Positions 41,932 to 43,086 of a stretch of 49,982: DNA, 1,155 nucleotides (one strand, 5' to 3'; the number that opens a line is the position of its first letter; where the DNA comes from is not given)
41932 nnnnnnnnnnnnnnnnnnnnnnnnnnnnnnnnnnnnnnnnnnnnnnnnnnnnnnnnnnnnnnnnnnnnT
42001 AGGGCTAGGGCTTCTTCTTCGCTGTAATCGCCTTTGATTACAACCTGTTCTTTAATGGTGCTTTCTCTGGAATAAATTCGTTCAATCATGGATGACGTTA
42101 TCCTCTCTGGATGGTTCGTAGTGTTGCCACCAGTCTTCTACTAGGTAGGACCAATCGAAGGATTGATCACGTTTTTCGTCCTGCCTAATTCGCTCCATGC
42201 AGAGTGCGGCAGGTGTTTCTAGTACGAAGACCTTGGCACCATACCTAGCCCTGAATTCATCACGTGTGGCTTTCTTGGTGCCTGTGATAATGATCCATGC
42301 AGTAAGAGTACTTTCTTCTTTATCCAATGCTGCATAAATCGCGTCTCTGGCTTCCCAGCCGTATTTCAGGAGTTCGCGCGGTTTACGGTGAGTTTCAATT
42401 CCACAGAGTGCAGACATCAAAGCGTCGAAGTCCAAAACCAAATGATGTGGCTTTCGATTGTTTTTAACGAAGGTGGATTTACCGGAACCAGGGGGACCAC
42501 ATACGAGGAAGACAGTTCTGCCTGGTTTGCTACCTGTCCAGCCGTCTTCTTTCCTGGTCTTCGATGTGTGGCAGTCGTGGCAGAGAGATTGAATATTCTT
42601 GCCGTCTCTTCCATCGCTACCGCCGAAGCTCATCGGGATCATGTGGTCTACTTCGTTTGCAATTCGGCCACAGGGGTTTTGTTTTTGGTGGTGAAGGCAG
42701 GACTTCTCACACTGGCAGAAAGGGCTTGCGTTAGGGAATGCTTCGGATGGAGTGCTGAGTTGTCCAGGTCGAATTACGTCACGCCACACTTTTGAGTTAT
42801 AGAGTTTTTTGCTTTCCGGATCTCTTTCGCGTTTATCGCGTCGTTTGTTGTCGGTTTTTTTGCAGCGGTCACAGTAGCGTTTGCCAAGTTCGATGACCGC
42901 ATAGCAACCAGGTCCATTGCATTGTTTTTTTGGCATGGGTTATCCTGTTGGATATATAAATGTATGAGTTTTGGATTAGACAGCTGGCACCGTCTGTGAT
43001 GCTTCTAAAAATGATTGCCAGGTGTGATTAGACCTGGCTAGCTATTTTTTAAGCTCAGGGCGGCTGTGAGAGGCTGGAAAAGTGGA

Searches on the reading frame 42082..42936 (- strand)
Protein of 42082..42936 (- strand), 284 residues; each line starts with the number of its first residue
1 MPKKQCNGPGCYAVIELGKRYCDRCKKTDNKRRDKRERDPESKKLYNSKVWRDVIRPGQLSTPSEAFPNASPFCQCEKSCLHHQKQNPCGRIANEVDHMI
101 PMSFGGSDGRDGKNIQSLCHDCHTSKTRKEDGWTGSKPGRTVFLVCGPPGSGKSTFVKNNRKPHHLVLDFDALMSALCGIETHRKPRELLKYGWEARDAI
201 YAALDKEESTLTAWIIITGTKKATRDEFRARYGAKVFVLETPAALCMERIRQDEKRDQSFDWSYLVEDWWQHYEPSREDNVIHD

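Call 9: search_protein_families(library=pfam, proteins=[window:42082-42936:-], max_evalue=0.01)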
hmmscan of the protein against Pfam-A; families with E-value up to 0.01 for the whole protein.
window:42082-42936:- (284 aa): 5 families
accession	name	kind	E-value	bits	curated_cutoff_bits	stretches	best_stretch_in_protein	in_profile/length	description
PF13671.12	AAA_33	-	2.8e-09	37.9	27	1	142-256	1-121/143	AAA domain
PF13479.12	AAA_24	-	2e-05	24.9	27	1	142-193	4-47/195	AAA domain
PF01844.29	HNH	-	3e-05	24.5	21.4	1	79-128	3-46/47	HNH endonuclease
PF14279.12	HNH_5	-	0.00021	21.6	27.5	1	95-130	14-47/56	HNH endonuclease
PF13238.12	AAA_18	-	0.0058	17.5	29.4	1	144-257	2-115/128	AAA domain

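Call 10: search_protein_families(library=phrogs, proteins=[window:42082-42936:-], max_evalue=0.01)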
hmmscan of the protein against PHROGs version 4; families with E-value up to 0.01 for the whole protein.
window:42082-42936:- (284 aa): 20 families
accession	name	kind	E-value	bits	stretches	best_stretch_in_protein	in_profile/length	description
phrog_4581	-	head and packaging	1.4e-45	157.4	1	24-282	26-268/395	terminase small subunit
phrog_144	-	DNA, RNA and nucleotide metabolism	1.1e-19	71.7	1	1-136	20-142/175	HNH endonuclease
phrog_2071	-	other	4.5e-11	44.1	1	139-252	15-128/282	ATPase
phrog_589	-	DNA, RNA and nucleotide metabolism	3e-10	41.2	1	26-130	52-142/179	HNH endonuclease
phrog_9644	-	head and packaging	7.5e-10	39.6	1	142-272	4-133/341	head maturation protease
phrog_333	-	DNA, RNA and nucleotide metabolism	1.2e-07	33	1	75-131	37-83/138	HNH endonuclease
phrog_2323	-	DNA, RNA and nucleotide metabolism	2.2e-07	31.8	1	77-132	35-89/113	HNH endonuclease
phrog_6050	-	DNA, RNA and nucleotide metabolism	2.1e-06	27.8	1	75-130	309-361/402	HNH endonuclease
phrog_5956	-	DNA, RNA and nucleotide metabolism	1.3e-05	25.9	1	66-136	54-117/138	HNH endonuclease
phrog_7785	-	DNA, RNA and nucleotide metabolism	1.7e-05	25.8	1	88-129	75-114/147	HNH endonuclease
phrog_124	-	DNA, RNA and nucleotide metabolism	7.4e-05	23.3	1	139-179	42-80/382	Sak4-like ssDNA annealing protein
phrog_119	-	DNA, RNA and nucleotide metabolism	0.00028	20.8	1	39-134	179-262/443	HNH endonuclease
phrog_7275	-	unknown function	0.00038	21.6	1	94-131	7-42/67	-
phrog_14314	-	DNA, RNA and nucleotide metabolism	0.00086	20.7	1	93-128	30-63/252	HNH endonuclease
phrog_2214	-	DNA, RNA and nucleotide metabolism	0.001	19.3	1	88-130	198-240/429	HNH endonuclease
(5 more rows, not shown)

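Call 16: find_related_loci(query=window:42082-42936:-, collection=viral_contigs, flank=5000)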
Query window:42082-42936:- (284 aa) in viral_contigs; peptide patterns used: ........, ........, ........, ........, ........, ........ (x = any residue, [..] = any of these).
6 stretches matched a pattern; 1 encode a relative of the query (tblastn E <= 1e-3); 1 distinct loci.
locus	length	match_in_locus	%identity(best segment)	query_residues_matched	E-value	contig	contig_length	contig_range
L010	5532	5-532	70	110-284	2e-81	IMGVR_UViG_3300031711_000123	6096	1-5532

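Call 20: find_related_loci(query=window:42082-42936:-, collection=genome_contigs, flank=6000)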
Query window:42082-42936:- (284 aa) in genome_contigs; peptide patterns used: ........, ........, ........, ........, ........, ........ (x = any residue, [..] = any of these).
43 stretches matched a pattern, but none encodes a relative of the query by tblastn (E <= 1e-3).
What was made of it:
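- Tried and rejected: Genome collection scan with the HNH protein: nothing (call 20).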

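Call 21: find_homologous_proteins(query=window:42082-42936:-, max_evalue=1e-10)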
Query window:42082-42936:- (284 aa): 10 proteins with E <= 1e-10 among 770 candidates.
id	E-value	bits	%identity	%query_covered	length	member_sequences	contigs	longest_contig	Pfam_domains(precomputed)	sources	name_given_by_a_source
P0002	1.9e-187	640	94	100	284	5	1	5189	PF01844.30,PF13671.13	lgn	-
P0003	6.7e-147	507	74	100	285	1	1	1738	PF01844.30,PF13671.13,PF14279.13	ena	-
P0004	3.7e-105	370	59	100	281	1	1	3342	PF01844.30,PF13671.13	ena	-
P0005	1.3e-94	335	55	100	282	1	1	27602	PF13479.13,PF01844.30,PF13671.13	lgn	-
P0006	1.9e-46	177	40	98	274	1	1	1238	PF01844.30,PF13671.13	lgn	-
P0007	1.4e-31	128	35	98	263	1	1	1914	PF01844.30,PF13671.13,PF13238.13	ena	-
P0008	1.2e-28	118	32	99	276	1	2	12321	PF01844.30,PF13671.13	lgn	-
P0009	4.6e-24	103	31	87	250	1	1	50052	PF01844.30,PF13671.13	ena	-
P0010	7.5e-21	93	29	89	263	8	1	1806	PF01844.30,PF13671.13,PF14279.13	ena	-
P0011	1.1e-19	89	30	96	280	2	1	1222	PF01844.30,PF13671.13,PF13207.13,PF01202.29,PF13238.13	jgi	-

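Call 22: find_encoding_contigs(protein=P0002, flank=6000, max_places=4)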
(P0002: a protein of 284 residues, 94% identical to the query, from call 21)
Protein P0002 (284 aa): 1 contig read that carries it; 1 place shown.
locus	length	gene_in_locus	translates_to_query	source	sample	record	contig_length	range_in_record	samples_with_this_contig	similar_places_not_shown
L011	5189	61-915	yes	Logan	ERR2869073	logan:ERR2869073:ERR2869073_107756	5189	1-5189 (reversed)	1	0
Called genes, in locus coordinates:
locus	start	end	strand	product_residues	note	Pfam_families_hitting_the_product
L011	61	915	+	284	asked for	PF01844:HNH (weak), PF13671:AAA_33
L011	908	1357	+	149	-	-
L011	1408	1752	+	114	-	-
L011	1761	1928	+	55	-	-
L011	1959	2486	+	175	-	PF05119:Terminase_4 (weak)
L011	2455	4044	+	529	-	PF03354:TerL_ATPase, PF20441:TerL_nuclease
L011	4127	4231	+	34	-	-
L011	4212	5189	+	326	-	?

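Call 23: find_encoding_contigs(protein=P0005, flank=8000, max_places=4)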
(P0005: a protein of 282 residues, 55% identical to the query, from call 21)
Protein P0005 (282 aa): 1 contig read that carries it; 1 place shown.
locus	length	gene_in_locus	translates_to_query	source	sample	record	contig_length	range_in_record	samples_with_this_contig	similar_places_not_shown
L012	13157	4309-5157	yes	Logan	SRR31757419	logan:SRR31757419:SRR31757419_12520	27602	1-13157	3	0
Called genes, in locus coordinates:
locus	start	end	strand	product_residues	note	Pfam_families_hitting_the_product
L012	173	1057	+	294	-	PF00589:Phage_integrase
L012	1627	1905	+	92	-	-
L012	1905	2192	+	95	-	-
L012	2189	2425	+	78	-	-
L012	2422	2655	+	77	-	-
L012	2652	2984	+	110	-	PF20137:BubE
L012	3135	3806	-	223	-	-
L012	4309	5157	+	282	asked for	PF13671:AAA_33 (faint), PF01844:HNH (weak), PF13479:AAA_24 (weak)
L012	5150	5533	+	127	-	-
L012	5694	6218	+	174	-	-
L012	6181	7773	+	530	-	PF03354:TerL_ATPase, PF20441:TerL_nuclease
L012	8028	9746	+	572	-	PF04860:Phage_portal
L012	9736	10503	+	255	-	PF04586:Peptidase_S78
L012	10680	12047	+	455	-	PF05065:Phage_capsid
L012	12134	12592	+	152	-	-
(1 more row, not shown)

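Call 24: find_encoding_contigs(protein=P0004, flank=6000, max_places=4)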
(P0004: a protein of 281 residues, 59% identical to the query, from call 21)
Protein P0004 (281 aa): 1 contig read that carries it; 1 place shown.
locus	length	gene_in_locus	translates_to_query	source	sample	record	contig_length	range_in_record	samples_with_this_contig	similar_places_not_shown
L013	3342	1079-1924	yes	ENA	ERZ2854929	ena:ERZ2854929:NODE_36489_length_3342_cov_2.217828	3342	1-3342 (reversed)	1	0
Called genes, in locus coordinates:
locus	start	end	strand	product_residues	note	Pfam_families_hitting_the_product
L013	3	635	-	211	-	?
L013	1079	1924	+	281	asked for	PF01844:HNH (weak), PF13671:AAA_33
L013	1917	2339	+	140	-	-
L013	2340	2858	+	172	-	PF01844:HNH (weak)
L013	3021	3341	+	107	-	?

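Call 25: find_encoding_contigs(protein=P0003, flank=6000, max_places=4)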
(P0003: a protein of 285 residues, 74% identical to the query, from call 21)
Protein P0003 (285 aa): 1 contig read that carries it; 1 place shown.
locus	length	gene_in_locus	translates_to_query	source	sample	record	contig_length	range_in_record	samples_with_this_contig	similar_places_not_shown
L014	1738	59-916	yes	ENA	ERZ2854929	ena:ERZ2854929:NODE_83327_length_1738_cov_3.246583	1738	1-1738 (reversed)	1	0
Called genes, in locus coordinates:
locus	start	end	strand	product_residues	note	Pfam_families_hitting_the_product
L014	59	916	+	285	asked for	PF01844:HNH (weak), PF14279:HNH_5 (weak), PF13671:AAA_33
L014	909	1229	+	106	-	-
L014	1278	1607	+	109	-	-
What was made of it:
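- Two related contigs end 58-60 bp upstream of the HNH gene (calls 22, 25).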

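Call 32: find_encoding_contigs(protein=P0009, flank=6000, max_places=3)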
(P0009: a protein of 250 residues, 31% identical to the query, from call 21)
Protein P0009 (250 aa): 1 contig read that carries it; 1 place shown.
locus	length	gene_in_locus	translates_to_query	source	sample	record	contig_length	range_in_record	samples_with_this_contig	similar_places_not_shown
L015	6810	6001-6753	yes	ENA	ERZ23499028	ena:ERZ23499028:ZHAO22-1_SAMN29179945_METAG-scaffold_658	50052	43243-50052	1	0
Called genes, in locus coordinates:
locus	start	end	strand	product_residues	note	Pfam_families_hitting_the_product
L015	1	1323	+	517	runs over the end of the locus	PF00580:UvrD-helicase (weak), PF13245:AAA_19, PF00580:UvrD-helicase, PF13538:UvrD_C_2 (weak)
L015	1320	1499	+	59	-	-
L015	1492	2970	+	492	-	-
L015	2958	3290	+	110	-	-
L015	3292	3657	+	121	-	-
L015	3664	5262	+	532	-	PF01555:N6_N4_Mtase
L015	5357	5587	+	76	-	-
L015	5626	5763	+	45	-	-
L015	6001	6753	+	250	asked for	PF01844:HNH, PF13671:AAA_33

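Call 33: find_encoding_contigs(protein=P0008, flank=6000, max_places=3)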
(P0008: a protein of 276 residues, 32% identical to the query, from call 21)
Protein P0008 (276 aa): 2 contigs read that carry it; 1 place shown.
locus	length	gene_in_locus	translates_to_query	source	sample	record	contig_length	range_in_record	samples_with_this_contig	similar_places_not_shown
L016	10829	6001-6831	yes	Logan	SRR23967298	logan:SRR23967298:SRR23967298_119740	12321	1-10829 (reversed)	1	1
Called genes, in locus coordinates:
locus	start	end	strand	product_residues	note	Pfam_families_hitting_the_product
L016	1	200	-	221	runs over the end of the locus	PF01170:UPF0020 (faint), PF01555:N6_N4_Mtase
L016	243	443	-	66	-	-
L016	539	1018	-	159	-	PF05037:DUF669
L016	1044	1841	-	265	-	PF13479:AAA_24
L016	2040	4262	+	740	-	PF16793:RepB_primase, PF13148:DUF3987 (faint)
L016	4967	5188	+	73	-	PF14549:P22_Cro, PF15943:YdaS_toxin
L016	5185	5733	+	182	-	-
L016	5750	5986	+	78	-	-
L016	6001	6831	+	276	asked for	PF01844:HNH, PF13671:AAA_33 (weak)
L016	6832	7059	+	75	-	-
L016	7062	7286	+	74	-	-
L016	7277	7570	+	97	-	-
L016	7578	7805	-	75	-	-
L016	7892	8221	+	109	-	-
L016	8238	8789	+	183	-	PF02195:ParB_N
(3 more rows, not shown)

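Call 36: find_related_loci(query=A2, collection=metagenome_contigs, flank=3000)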
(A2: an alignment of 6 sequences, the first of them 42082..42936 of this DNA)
Query A2 (284 aa) in metagenome_contigs; peptide patterns used: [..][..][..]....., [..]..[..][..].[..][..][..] (x = any residue, [..] = any of these).
209 stretches matched a pattern; 3 encode a relative of the query (tblastn E <= 1e-3); 3 distinct loci.
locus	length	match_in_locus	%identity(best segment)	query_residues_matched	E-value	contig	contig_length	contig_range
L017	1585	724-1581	68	1-284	1e-144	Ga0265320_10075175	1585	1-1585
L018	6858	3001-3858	68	1-284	1e-133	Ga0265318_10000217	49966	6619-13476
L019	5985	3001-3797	35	1-282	1e-31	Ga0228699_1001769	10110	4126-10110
